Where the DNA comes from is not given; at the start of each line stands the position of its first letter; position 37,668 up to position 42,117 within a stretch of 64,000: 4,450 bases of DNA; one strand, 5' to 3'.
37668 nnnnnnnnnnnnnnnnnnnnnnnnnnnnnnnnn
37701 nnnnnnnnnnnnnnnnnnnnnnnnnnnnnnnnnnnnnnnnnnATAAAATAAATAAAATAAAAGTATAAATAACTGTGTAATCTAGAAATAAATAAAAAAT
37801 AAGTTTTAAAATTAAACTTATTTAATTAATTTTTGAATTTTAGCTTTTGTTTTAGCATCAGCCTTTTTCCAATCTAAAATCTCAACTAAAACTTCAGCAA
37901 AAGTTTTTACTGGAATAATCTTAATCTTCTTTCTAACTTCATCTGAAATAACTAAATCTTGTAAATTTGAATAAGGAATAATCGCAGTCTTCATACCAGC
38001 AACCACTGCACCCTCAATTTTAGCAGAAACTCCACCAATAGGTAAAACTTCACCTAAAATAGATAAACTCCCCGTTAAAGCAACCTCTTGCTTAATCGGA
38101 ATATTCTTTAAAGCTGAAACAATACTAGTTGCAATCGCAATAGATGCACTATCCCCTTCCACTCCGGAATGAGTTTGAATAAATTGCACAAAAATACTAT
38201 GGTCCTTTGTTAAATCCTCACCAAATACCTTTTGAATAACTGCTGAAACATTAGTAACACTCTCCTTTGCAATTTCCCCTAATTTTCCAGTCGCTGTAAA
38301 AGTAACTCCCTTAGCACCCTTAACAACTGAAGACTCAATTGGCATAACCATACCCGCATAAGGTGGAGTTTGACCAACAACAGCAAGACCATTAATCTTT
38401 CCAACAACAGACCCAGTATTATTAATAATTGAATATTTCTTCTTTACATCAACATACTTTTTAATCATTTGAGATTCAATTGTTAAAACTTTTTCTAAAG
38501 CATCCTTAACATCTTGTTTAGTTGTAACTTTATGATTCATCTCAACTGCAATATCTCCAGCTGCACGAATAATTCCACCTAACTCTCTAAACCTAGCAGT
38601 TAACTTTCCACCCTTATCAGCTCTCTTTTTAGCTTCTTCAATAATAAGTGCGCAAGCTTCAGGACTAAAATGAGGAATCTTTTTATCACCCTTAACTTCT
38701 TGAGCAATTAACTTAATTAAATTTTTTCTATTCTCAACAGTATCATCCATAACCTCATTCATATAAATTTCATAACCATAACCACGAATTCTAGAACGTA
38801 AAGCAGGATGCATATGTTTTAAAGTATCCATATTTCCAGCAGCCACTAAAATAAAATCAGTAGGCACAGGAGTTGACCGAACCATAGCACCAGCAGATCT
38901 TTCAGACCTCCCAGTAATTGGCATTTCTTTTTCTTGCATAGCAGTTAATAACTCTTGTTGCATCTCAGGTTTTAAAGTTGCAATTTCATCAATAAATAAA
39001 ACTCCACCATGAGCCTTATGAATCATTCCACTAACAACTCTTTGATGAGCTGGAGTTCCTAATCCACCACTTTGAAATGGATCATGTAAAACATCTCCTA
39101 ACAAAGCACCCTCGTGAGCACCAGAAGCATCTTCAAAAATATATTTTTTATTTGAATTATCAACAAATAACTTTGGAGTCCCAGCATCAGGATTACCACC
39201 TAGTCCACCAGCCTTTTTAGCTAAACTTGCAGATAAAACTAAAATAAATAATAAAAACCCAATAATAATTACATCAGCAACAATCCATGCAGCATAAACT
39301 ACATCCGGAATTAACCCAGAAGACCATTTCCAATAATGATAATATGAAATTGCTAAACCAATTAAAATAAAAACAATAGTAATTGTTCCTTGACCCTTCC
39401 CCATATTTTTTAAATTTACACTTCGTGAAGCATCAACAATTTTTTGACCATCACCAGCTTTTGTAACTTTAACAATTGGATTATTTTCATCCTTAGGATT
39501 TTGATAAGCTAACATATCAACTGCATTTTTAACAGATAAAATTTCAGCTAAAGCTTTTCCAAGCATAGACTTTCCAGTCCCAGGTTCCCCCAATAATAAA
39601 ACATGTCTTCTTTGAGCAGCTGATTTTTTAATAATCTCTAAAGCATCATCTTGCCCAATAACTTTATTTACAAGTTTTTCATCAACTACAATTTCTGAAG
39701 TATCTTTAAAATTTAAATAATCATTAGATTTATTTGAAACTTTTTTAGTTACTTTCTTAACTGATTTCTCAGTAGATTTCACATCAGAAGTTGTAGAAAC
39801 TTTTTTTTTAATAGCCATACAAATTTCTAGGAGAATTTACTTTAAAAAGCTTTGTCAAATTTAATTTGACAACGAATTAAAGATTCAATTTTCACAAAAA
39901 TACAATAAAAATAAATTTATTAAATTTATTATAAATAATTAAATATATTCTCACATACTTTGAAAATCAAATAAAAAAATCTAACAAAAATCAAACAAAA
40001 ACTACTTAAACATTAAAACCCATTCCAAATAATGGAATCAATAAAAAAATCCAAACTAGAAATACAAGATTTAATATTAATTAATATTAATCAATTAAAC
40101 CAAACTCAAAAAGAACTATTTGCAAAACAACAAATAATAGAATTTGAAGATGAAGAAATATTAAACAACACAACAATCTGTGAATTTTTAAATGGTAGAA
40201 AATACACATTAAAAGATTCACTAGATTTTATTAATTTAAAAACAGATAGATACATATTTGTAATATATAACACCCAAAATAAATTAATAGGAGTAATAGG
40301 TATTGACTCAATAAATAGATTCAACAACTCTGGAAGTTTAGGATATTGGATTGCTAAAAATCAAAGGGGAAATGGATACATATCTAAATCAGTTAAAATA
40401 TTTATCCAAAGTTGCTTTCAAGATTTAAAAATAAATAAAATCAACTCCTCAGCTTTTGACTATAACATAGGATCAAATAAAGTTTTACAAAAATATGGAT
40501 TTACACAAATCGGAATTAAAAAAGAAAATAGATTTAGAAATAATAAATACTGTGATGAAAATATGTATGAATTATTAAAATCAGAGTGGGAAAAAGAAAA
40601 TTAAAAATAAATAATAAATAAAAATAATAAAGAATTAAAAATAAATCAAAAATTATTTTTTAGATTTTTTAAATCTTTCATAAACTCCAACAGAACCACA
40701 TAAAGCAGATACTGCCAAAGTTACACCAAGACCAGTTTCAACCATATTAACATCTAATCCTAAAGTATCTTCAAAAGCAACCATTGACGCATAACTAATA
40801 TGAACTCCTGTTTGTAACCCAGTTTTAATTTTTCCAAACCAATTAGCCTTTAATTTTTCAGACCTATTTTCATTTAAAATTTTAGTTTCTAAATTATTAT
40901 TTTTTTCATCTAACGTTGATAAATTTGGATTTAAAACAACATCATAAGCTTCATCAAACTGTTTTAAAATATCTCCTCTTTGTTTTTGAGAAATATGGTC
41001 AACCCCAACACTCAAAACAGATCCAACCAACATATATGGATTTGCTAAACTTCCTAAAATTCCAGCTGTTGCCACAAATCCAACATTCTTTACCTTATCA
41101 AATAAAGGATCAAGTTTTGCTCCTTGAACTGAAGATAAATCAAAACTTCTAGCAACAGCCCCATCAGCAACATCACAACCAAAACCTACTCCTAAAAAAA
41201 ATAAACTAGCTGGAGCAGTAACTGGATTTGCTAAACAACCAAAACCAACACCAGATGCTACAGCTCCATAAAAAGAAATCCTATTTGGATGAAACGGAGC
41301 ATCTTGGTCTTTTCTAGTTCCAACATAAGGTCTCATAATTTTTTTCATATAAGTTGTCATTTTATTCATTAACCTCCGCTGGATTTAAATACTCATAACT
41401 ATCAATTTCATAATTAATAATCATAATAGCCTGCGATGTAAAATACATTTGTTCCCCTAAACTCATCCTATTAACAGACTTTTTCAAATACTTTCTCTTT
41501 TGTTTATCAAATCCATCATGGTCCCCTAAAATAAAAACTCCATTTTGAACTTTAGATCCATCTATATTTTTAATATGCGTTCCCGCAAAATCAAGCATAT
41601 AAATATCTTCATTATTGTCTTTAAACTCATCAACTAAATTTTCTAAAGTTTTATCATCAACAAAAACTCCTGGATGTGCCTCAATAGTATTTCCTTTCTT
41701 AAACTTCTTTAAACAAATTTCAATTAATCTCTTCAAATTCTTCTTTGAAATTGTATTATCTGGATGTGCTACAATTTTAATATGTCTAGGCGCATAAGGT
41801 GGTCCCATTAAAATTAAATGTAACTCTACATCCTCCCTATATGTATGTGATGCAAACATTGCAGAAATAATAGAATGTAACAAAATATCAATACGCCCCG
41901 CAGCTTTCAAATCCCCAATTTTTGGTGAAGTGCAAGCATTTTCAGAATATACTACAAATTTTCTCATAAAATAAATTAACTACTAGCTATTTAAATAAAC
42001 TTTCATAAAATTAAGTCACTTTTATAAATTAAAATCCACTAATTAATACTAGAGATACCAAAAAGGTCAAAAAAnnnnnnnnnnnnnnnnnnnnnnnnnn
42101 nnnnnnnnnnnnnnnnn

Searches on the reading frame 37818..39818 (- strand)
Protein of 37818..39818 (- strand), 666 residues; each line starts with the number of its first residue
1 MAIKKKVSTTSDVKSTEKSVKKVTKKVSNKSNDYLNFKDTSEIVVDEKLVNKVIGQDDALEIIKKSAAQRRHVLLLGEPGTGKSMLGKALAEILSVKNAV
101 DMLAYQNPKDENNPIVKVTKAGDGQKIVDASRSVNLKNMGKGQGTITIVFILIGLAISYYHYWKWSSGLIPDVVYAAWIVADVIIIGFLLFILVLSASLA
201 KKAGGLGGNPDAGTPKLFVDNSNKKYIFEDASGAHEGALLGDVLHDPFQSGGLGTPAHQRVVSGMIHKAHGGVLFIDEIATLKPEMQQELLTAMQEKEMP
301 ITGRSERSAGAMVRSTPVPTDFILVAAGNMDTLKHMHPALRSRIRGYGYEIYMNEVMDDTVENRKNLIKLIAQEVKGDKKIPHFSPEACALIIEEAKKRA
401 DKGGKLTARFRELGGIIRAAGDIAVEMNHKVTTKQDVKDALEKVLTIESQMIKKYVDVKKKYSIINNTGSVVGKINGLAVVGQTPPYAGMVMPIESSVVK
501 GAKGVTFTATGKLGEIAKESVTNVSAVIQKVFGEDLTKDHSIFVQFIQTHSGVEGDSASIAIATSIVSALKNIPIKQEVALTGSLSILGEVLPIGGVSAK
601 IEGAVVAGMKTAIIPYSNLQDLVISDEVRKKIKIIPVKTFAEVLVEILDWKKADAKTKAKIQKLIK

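Call 21: search_protein_families(library=pfam, proteins=[window:37818-39818:-], max_evalue=0.001)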
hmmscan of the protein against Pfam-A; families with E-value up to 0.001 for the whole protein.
window:37818-39818:- (666 aa): 18 families
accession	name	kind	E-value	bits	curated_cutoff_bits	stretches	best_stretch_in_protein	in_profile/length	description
PF05362.19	Lon_C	-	3.9e-31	108.7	21.1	1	447-648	2-203/205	Lon protease (S16) C-terminal proteolytic domain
PF00158.32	Sigma54_activat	-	5.5e-15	55.9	20.2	1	257-307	81-130/168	Sigma-54 interaction domain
PF01078.27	Mg_chelatase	-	1.7e-14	54.2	20.3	2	51-104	3-56/207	Magnesium chelatase, subunit ChlI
PF07728.20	AAA_5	-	3.4e-13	50.2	22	2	266-343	65-138/139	AAA domain (dynein-related subfamily)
PF20436.4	LonB_AAA-LID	-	9.2e-09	35.7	22.4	1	383-443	1-61/65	Archaeal LonB, AAA+ ATPase LID domain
PF13541.12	ChlI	-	1.6e-08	34.9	27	1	495-618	2-121/121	Subunit ChlI of Mg-chelatase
PF00004.35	AAA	-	3.1e-08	34.6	21.2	0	73-96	1-24/131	ATPase family associated with various cellular activities (AAA)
PF20030.5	bpMoxR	-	6.3e-07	29.1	27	1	47-103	8-64/205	MoxR domain in the MoxR-vWA-beta-propeller ternary systems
PF05496.18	RuvB_N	-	6.9e-07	29.6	27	0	54-97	10-60/159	Holliday junction DNA helicase RuvB P-loop domain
PF14532.12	Sigma54_activ_2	-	2.4e-06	28.3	25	0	265-298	64-97/138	Sigma-54 interaction domain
PF13401.12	AAA_22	-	4.2e-06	27.5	27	0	69-112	4-33/130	AAA domain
PF07726.17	AAA_3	-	2.3e-05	24.7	27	0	272-307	64-99/131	ATPase family associated with various cellular activities (AAA)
PF13654.12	AAA_32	-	2.5e-05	24.7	21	1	238-330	15-109/133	LonB-like, AAA domain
PF00493.29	MCM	-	5.7e-05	22.8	23.3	0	261-301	112-152/224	MCM P-loop domain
PF07724.20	AAA_2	-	8.7e-05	23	27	0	72-107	5-44/166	AAA domain (Cdc48 subfamily)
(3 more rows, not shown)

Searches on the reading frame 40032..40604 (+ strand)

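Call 21: search_protein_families(library=pfam, proteins=[window:40032-40604:+], max_evalue=0.001)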
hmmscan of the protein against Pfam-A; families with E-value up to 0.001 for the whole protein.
window:40032-40604:+ (190 aa): 3 families
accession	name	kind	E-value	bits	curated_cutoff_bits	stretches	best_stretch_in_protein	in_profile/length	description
PF13302.13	Acetyltransf_3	-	1.2e-16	62.1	25.4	1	44-158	19-138/138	Acetyltransferase (GNAT) domain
PF13420.13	Acetyltransf_4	-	3e-08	34.3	24.3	1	70-178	46-155/155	Acetyltransferase (GNAT) domain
PF00583.31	Acetyltransf_1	-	1.2e-06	29.2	20.7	1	67-157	25-116/116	Acetyltransferase (GNAT) family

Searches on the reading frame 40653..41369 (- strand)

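Call 21: search_protein_families(library=pfam, proteins=[window:40653-41369:-], max_evalue=0.001)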
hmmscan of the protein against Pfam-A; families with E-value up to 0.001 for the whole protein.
window:40653-41369:- (238 aa): 1 family
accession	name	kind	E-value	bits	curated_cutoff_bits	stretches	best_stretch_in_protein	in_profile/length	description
PF01066.26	CDP-OH_P_transf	-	1.9e-12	48.2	22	1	28-109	4-85/152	CDP-alcohol phosphatidyltransferase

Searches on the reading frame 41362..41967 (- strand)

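Call 21: search_protein_families(library=pfam, proteins=[window:41362-41967:-], max_evalue=0.001)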
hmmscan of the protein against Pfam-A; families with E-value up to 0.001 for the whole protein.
window:41362-41967:- (201 aa): 1 family
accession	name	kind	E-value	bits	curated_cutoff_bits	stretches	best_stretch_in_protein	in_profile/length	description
PF04013.17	Methyltrn_RNA_2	-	1.1e-38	133.4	25.5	1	1-191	1-196/198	Putative SAM-dependent RNA methyltransferase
